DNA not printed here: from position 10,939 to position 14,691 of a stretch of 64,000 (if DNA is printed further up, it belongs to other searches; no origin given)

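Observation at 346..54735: Genome-wide asymmetric 11-13 bp motif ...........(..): at least 27 exact copies, stoperator-like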

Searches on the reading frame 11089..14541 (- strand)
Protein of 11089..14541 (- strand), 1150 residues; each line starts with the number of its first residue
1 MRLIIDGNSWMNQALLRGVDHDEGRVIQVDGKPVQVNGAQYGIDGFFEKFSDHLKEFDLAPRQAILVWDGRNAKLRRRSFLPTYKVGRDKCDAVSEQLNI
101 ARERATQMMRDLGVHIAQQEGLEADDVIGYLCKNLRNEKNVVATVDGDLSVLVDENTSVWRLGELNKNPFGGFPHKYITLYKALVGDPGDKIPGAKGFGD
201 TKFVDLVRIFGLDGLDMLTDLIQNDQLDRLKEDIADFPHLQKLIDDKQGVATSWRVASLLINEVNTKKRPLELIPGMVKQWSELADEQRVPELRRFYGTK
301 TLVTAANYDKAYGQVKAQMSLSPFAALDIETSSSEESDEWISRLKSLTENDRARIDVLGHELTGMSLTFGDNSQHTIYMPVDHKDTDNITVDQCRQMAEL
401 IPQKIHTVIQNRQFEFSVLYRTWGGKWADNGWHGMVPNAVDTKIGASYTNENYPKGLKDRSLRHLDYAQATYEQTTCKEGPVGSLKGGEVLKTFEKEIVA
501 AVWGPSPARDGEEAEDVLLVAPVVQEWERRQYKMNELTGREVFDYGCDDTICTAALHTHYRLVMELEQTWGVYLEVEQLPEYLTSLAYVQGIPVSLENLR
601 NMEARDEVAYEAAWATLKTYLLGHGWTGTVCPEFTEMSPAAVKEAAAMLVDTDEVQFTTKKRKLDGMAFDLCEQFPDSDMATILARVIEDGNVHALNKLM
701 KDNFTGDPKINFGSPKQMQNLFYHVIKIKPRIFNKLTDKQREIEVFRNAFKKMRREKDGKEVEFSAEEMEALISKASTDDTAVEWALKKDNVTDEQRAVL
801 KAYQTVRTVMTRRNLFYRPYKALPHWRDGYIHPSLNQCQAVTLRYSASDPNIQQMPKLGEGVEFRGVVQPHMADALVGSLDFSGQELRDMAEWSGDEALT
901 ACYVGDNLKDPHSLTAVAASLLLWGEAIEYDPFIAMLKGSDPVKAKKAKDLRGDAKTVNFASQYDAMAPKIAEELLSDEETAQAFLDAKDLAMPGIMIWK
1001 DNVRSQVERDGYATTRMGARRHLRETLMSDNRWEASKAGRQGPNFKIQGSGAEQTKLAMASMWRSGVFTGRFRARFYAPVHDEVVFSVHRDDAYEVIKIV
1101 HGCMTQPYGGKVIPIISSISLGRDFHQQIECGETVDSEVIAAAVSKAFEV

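Call 8: search_protein_families(library=pfam, proteins=[window:11089-14541:-])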
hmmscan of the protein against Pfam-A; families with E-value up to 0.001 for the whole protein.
window:11089-14541:- (1150 aa): 3 families
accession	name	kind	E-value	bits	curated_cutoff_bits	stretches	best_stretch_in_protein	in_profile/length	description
PF00476.26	DNA_pol_A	-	1.3e-45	156.4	34.3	1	794-1126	70-380/381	DNA polymerase family A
PF02739.22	5_3_exonuc_N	-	2e-17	63.9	34.3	1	3-161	3-146/164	5'-3' exonuclease, N-terminal resolvase-like domain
PF01367.25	5_3_exonuc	-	7.8e-05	23.5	40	1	178-263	6-93/97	5'-3' exonuclease, C-terminal SAM fold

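Call 11: search_dna_similar(query=window:11089-14541:-, collection=phages, mode=protein, max_rows=25)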
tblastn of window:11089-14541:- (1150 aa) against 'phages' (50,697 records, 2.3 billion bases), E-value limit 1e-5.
Records with a match: 1933; places in all: 1946; records where one place covers at least 80% of the query: 31.
Best place of each record, by identity: <60% 1933.
By first word of the organism name: Mycobacterium 368; Klebsiella 239; Staphylococcus 158; Acinetobacter 145; Bacillus 132; Pseudomonas 130; Enterococcus 116; Listeria 67; Vibrio 58; Salmonella 53; and 67 more.
By host as written in the record: Mycobacterium smegmatis mc2 155 251; - 178; Klebsiella pneumoniae 144; Mycobacterium smegmatis mc#155 59; Acinetobacter baumannii 53; Listeria monocytogenes 49; Staphylococcus aureus 45; Pseudomonas aeruginosa 43; and 498 more.
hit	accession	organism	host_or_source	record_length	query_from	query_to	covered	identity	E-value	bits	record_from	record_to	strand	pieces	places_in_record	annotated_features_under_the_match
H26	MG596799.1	Pseudomonas phage PMBT3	Pseudomonas grimontii MBTL2-21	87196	4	1149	92%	27.8%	1e-46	323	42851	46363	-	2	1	DNA polymerase I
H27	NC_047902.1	Pseudomonas phage PMBT3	Pseudomonas grimontii MBTL2-21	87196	4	1149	92%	27.8%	1e-46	323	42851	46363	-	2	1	DNA polymerase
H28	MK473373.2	Pseudomonas phage Lana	Pseudomonas sp.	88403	40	1148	90%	27.9%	5e-46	342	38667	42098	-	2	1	DNA polymerase I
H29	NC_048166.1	Pseudomonas phage Lana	Pseudomonas sp.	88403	40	1148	90%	27.9%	5e-46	342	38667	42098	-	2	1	DNA polymerase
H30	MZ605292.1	Pseudomonas phage UAntarctica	Pseudomonas sp.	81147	77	1149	87%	28.1%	5e-43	319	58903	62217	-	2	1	putative DNA polymerase I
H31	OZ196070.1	Vibrio phage K449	Seawater and oysters mix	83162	35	1140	89%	27.0%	4e-45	340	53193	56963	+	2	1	DNA polymerase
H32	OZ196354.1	Vibrio phage K376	Seawater and oysters mix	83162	35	1140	89%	27.0%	4e-45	340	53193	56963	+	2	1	DNA polymerase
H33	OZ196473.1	Vibrio phage K486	Seawater and oysters mix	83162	35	1140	89%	27.0%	4e-45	340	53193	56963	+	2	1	DNA polymerase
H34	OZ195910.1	Vibrio phage K478b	Seawater and oysters mix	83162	35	1140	89%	27.0%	5e-45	339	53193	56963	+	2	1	DNA polymerase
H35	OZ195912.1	Vibrio phage K478a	Seawater and oysters mix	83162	35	1140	89%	27.0%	5e-45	339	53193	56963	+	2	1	DNA polymerase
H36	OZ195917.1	Vibrio phage K468a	Seawater and oysters mix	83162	35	1140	89%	27.0%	5e-45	339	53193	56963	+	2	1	DNA polymerase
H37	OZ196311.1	Vibrio phage K473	Seawater and oysters mix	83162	35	1140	89%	27.0%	5e-45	339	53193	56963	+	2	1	DNA polymerase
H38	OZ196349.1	Vibrio phage K381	Seawater and oysters mix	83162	35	1140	89%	27.0%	5e-45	339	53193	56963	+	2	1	DNA polymerase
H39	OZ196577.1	Vibrio phage K405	Seawater and oysters mix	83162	35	1140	89%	27.0%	5e-45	339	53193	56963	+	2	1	DNA polymerase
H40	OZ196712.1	Vibrio phage K462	Seawater and oysters mix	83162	35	1140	89%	27.0%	5e-45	339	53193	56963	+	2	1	DNA polymerase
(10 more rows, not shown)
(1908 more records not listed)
